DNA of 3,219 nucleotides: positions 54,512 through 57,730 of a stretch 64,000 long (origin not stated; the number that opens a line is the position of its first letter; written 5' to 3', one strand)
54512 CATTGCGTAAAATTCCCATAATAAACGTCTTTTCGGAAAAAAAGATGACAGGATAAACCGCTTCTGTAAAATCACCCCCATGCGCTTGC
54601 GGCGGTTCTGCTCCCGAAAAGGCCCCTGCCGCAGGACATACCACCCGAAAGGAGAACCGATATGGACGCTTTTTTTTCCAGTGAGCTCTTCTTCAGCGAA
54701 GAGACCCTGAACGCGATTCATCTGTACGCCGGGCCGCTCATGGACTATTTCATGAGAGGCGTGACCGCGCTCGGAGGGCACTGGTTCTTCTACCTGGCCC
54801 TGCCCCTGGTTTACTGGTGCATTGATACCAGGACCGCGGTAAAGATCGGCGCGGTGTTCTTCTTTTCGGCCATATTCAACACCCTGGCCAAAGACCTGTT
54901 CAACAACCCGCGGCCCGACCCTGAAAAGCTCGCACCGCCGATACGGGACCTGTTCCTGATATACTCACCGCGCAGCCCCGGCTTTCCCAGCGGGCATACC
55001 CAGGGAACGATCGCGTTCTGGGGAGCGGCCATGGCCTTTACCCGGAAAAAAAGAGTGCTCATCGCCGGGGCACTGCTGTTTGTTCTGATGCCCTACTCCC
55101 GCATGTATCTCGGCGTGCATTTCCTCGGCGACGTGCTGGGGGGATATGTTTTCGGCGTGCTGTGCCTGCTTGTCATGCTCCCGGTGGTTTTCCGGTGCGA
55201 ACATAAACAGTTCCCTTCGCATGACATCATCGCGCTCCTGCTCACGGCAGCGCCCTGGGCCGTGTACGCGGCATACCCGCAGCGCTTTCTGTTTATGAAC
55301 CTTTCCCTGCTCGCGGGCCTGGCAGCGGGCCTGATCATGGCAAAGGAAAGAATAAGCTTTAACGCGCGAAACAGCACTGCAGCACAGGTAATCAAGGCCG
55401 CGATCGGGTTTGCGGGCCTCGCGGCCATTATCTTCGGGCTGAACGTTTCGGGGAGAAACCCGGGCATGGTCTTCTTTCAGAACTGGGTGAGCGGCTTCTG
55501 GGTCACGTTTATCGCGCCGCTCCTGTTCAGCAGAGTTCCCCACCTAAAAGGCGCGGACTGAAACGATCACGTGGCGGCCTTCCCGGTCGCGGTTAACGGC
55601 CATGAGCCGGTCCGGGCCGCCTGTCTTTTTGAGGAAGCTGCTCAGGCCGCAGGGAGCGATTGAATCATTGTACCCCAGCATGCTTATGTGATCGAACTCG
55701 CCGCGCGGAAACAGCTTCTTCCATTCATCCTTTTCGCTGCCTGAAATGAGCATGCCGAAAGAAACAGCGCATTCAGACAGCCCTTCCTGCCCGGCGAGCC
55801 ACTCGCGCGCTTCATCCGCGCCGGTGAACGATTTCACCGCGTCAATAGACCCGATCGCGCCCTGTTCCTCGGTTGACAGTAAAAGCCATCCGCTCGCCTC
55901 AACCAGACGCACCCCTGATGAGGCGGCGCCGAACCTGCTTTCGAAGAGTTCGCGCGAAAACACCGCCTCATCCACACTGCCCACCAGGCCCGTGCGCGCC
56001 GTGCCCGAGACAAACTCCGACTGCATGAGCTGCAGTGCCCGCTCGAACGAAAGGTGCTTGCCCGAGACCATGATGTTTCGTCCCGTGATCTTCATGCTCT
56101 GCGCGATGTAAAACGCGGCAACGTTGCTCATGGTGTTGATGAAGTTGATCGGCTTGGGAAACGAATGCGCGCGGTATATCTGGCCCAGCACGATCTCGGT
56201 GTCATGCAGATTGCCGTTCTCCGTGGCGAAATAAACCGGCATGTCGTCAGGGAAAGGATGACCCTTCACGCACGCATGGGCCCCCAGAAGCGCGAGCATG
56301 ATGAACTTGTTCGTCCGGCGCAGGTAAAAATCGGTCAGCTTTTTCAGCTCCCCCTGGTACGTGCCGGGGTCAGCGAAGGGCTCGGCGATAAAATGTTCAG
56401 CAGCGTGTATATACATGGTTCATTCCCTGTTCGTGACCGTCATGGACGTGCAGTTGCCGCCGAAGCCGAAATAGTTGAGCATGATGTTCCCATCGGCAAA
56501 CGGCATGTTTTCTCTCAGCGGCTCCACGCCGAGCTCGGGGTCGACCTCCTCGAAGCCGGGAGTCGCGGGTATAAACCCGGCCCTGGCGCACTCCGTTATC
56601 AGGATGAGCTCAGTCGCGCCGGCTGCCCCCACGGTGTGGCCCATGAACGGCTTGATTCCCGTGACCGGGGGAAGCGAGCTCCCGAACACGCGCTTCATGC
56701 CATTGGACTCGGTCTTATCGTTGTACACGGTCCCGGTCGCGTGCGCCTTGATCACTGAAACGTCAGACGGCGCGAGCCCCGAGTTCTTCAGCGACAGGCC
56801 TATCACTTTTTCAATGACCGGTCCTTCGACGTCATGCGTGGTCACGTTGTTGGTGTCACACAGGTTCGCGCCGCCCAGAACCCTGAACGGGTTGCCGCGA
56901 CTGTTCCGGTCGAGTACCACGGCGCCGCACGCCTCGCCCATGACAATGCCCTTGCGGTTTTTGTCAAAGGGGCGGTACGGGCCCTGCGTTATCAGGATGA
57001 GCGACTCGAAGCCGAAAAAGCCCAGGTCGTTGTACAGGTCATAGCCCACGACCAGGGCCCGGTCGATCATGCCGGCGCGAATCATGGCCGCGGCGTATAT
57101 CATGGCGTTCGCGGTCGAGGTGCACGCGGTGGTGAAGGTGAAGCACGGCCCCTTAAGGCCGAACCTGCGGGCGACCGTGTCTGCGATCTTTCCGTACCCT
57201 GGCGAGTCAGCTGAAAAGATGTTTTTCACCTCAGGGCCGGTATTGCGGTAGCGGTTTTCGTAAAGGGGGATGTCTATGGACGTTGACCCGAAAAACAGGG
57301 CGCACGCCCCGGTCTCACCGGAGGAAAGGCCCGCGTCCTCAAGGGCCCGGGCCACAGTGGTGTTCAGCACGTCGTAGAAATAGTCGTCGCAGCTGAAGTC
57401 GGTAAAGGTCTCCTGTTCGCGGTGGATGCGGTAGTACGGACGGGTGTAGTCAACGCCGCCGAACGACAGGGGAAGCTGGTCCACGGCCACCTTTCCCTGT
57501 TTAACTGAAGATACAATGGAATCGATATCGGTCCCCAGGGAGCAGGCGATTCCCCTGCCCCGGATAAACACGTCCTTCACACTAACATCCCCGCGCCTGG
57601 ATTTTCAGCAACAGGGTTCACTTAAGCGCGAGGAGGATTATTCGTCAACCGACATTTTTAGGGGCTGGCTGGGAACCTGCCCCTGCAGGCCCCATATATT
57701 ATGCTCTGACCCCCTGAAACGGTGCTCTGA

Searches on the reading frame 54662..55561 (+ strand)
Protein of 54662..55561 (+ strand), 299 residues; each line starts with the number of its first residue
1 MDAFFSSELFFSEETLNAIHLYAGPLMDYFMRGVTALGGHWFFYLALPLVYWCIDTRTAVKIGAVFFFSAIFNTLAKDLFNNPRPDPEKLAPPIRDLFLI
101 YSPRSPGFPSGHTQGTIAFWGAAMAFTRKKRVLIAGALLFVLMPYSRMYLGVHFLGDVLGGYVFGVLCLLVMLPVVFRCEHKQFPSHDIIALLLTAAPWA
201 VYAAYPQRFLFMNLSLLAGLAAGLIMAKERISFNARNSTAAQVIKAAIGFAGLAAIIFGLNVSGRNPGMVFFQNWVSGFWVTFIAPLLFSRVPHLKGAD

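Call 8: search_protein_families(library=ncbifam, proteins=[window:54662-55561:+])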
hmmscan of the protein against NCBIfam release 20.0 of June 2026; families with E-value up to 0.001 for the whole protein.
window:54662-55561:+ (299 aa): 2 families
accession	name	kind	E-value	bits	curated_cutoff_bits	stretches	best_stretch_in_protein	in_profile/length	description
NF047884.1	UdeprDiPSep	equivalog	6.2e-11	42.5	250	1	38-170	51-181/188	undecaprenyl-diphosphatase SepP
NF008813.0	PRK11837.1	equivalog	1.3e-07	31.8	229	1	57-170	59-166/202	undecaprenyl-diphosphate phosphatase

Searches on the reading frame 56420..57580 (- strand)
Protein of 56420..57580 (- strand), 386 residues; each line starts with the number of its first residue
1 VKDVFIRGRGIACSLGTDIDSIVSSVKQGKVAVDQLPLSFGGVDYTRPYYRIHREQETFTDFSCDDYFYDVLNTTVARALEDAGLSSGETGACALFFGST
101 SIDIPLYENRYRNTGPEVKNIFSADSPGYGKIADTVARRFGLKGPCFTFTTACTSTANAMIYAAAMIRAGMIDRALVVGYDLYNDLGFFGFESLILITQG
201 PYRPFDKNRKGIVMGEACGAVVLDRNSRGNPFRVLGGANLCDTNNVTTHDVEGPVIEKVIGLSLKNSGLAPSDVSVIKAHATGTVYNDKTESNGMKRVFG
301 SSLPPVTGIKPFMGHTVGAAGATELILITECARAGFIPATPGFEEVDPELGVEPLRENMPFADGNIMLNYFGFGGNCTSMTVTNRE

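Call 8: search_protein_families(library=ncbifam, proteins=[window:56420-57580:-])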
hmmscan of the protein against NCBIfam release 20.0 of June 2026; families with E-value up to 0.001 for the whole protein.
window:56420-57580:- (386 aa): 21 families
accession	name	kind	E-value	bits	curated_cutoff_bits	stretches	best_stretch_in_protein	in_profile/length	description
NF006618.0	PRK09185.1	subfamily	1.9e-58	198.4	407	1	2-383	3-391/394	beta-ketoacyl-ACP synthase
TIGR03150.1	fabF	equivalog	4.8e-44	150.7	493.75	1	4-381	3-405/407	beta-ketoacyl-ACP synthase II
NF058662.1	cispenta_AmcF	equivalog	4.7e-43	147.6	325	1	4-382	2-367/369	cispentacin biosynthesis acyltransferase subunit AmcF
NF005589.0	PRK07314.1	subfamily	1e-40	139.8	387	1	3-382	5-409/413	beta-ketoacyl-ACP synthase II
NF005076.0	PRK06501.1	equivalog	1.3e-35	123.1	629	1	127-384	149-422/425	beta-ketoacyl-ACP synthase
NF006274.0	PRK08439.1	equivalog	2.1e-35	122.3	621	1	1-379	1-400/406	beta-ketoacyl-ACP synthase II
NF004970.0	PRK06333.1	subfamily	3.2e-35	121.8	525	1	133-381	153-418/424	beta-ketoacyl-ACP synthase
NF004618.0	PRK05952.1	equivalog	1.6e-33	116.1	455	1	3-384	3-382/384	beta-ketoacyl-ACP synthase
NF006587.0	PRK09116.1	equivalog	2.2e-31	109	470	1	136-382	147-404/408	beta-ketoacyl-ACP synthase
NF005916.1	PRK07910.1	equivalog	6.1e-30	104.5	560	1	141-381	159-414/418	KasA/KasB family beta-ketoacyl-ACP synthase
NF005490.0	PRK07103.1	equivalog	3e-29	102.3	445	1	132-382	148-410/414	polyketide beta-ketoacyl:acyl carrier protein synthase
NF045894.1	PKS_plus_SDR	equivalog_domain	1.1e-21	76.3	1740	1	79-346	101-379/1515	type I polyketide synthase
NF005935.0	PRK07967.1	equivalog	2.6e-19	69.4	630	1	1-381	1-400/406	beta-ketoacyl-ACP synthase I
NF006434.0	PRK08722.1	equivalog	2.8e-19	69.3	759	1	78-380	84-409/414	beta-ketoacyl-ACP synthase II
NF040607.1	mycolic_Pks13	equivalog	2.2e-17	61.9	2100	1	79-348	199-480/1680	polyketide synthase Pks13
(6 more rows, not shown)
